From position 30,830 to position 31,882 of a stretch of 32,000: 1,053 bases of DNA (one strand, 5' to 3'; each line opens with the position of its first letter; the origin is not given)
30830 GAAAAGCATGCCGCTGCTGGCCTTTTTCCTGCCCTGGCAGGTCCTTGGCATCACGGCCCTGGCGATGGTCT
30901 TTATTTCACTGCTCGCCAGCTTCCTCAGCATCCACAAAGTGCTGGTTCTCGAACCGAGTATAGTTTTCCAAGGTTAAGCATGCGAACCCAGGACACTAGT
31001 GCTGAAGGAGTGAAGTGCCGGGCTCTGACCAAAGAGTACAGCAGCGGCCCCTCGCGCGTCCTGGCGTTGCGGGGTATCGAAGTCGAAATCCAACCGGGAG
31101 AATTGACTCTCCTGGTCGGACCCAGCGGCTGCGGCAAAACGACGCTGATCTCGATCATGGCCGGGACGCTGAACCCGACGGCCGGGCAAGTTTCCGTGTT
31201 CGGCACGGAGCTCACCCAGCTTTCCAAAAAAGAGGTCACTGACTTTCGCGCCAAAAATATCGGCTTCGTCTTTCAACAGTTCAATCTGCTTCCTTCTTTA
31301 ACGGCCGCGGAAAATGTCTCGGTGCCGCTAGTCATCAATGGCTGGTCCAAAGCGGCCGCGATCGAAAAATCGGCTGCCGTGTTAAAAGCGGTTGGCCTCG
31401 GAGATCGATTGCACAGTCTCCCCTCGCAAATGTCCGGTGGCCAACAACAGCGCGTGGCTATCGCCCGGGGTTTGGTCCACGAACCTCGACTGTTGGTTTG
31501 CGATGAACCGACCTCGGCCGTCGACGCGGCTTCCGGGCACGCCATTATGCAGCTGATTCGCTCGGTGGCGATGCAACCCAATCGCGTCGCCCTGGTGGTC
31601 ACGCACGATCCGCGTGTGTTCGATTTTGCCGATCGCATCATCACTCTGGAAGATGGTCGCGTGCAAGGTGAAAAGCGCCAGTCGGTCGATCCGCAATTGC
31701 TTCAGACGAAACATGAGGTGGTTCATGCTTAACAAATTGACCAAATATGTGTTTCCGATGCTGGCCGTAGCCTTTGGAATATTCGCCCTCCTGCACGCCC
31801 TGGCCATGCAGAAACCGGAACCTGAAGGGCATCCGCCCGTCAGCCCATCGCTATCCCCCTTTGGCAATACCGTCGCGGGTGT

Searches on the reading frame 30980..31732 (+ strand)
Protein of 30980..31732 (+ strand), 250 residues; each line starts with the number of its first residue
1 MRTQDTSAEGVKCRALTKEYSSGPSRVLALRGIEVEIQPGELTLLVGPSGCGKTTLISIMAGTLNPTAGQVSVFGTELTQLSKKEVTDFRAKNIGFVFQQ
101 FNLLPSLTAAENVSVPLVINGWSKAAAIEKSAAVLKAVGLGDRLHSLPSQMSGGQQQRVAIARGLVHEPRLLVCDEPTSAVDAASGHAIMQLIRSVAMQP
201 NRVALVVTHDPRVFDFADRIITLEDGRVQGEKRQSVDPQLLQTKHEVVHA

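Call 67: find_encoding_contigs(protein=window:30980-31732:+, flank=10000, max_places=3)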
Protein window:30980-31732:+ (250 aa): no gene with exactly this product is on record in the collection.
